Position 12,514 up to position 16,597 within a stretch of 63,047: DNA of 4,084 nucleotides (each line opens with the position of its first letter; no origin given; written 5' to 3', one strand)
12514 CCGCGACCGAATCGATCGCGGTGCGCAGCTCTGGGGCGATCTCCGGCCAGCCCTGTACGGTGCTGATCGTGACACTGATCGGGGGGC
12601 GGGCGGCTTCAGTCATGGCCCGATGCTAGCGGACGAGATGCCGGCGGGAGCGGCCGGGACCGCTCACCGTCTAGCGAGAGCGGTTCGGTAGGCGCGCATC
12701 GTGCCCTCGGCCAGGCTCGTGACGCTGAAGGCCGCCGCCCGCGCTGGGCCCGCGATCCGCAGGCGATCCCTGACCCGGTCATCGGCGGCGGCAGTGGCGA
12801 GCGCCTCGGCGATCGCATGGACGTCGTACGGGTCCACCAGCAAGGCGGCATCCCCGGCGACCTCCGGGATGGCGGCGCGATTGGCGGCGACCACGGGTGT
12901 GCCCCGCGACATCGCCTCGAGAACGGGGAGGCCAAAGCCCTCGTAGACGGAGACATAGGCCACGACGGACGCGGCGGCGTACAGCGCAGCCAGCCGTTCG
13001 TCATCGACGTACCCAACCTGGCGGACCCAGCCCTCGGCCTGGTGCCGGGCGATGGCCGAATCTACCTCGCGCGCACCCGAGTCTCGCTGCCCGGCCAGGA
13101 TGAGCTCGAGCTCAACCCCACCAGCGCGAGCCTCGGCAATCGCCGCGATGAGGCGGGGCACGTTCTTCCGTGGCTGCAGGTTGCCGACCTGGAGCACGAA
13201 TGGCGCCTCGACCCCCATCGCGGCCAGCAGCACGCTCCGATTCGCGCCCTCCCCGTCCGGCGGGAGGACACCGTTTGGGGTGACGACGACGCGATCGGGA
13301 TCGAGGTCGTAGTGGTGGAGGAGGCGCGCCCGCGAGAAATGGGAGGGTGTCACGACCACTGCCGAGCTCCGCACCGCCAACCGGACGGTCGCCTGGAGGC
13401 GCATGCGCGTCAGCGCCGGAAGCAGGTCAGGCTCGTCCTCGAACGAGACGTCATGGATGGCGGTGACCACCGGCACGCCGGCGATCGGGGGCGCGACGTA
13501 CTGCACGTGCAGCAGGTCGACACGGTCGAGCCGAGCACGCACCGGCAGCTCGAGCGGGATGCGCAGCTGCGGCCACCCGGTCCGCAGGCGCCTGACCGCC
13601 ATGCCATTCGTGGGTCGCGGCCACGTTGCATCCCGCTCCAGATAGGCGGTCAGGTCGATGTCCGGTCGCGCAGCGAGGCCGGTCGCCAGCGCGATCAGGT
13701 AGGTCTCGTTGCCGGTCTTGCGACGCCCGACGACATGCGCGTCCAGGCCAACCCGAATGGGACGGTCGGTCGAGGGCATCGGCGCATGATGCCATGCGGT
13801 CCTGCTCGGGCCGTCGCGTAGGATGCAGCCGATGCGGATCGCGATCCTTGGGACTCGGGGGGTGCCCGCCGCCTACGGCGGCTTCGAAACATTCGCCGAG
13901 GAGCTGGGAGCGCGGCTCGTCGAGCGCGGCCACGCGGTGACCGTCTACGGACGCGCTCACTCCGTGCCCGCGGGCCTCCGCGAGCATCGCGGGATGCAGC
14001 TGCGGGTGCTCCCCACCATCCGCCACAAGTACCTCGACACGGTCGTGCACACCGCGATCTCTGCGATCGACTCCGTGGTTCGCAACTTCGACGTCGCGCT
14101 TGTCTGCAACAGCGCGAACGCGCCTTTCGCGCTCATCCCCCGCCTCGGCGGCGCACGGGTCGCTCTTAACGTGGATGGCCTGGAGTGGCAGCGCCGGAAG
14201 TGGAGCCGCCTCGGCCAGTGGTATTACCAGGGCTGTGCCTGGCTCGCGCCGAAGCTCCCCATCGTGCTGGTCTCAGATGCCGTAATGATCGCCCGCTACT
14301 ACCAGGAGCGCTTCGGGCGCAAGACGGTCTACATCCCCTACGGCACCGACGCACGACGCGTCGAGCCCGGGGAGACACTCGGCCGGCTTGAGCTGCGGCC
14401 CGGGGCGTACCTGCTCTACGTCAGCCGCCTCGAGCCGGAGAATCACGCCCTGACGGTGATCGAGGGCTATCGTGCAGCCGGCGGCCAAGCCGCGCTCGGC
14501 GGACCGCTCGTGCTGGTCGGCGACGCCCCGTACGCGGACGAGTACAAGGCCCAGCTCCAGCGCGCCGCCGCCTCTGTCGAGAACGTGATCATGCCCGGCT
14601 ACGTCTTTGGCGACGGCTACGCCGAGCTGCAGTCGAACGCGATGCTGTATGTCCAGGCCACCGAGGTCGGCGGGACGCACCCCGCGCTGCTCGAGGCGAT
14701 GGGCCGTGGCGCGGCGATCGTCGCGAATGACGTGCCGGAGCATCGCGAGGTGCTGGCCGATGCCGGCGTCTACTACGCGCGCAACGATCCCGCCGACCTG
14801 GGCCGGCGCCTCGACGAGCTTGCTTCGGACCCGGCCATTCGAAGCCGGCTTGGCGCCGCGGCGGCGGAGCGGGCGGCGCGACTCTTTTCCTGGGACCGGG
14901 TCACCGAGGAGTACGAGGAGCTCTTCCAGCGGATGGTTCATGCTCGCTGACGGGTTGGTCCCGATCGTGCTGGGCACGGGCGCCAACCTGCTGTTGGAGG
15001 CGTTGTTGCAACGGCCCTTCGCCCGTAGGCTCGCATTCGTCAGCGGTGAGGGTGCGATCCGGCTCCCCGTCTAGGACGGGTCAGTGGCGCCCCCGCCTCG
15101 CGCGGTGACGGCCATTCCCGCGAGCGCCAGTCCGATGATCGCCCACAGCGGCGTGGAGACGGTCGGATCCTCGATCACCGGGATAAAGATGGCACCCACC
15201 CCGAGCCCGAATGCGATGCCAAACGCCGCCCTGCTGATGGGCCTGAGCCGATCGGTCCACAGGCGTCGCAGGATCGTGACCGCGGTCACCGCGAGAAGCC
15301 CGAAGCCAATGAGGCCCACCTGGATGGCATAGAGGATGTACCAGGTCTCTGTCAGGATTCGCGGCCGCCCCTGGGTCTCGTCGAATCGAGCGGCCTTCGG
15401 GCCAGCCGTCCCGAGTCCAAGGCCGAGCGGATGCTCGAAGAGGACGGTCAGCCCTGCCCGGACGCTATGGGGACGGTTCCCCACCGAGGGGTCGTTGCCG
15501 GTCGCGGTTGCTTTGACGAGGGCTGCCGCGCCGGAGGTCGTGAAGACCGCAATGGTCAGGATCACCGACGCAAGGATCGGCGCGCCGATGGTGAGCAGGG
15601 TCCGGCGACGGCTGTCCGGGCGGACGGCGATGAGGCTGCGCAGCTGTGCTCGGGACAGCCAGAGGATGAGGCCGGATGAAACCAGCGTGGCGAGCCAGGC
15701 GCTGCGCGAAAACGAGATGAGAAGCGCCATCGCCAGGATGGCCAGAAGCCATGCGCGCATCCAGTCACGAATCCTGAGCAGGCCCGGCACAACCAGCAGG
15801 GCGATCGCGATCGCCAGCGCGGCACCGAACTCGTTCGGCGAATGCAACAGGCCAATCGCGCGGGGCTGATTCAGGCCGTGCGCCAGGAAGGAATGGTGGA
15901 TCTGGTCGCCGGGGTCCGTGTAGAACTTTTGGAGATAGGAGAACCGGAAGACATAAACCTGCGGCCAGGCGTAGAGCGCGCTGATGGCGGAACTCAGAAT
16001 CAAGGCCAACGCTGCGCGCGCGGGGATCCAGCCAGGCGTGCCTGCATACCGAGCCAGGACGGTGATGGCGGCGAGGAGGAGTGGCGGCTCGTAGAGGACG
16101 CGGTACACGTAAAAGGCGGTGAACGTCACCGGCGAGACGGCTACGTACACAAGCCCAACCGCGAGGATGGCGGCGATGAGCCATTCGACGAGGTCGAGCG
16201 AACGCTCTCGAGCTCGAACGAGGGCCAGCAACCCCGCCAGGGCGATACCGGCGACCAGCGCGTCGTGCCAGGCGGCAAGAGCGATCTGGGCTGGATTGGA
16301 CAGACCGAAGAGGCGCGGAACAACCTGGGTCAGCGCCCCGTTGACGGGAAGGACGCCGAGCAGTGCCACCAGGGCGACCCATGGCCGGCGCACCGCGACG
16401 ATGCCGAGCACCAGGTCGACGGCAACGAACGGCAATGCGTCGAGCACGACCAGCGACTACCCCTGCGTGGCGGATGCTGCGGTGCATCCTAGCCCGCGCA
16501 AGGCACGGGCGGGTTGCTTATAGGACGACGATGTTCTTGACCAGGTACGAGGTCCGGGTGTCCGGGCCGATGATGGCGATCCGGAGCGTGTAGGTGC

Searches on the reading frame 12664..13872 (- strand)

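Call 53: search_protein_families(library=pfam, proteins=[window:12664-13872:-], max_evalue=0.001)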
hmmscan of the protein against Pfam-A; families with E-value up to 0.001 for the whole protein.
window:12664-13872:- (402 aa): 5 families
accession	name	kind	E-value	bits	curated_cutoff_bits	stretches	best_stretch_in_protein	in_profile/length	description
PF00534.26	Glycos_transf_1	-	1.5e-28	100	26.4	1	223-375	15-169/172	Glycosyl transferases group 1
PF13692.12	Glyco_trans_1_4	-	8.2e-26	91.4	27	1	224-363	2-141/142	Glycosyl transferases group 1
PF13439.12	Glyco_transf_4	-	8.3e-14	52.4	28.5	1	54-202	3-166/170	Glycosyltransferase Family 4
PF20706.3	GT4-conflict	-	1.1e-09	38.3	26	1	222-340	196-321/385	Family 4 Glycosyltransferase in conflict systems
PF13524.12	Glyco_trans_1_2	-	0.0003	21.2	25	1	281-379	23-129/144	Glycosyl transferase-like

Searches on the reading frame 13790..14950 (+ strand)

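Call 53: search_protein_families(library=pfam, proteins=[window:13790-14950:+], max_evalue=0.001)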
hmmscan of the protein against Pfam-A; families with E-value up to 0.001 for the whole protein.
window:13790-14950:+ (386 aa): 6 families
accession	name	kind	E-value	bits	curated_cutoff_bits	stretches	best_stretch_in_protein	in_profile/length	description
PF09314.17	DUF1972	-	1.7e-15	57.5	25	2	116-187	115-186/186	Domain of unknown function (DUF1972)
PF13692.12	Glyco_trans_1_4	-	1.6e-12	48.3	27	1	207-347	3-142/142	Glycosyl transferases group 1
PF00534.26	Glycos_transf_1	-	7.3e-12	45.6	26.4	1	207-360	17-171/172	Glycosyl transferases group 1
PF13524.12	Glyco_trans_1_2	-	2e-08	34.8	25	1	239-375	16-142/144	Glycosyl transferase-like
PF13439.12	Glyco_transf_4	-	3.4e-07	30.9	28.5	1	29-189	1-169/170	Glycosyltransferase Family 4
PF13579.12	Glyco_trans_4_4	-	5.7e-05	24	29.7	1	30-185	1-158/158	Glycosyl transferase 4-like domain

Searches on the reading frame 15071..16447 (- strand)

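Call 53: search_protein_families(library=pfam, proteins=[window:15071-16447:-], max_evalue=0.001)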
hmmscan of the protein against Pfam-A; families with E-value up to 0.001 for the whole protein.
window:15071-16447:- (458 aa): 1 family
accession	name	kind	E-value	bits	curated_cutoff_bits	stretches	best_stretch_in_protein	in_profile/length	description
PF04932.20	Wzy_C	-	7.6e-11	42.4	31.7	1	234-385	2-148/149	O-Antigen ligase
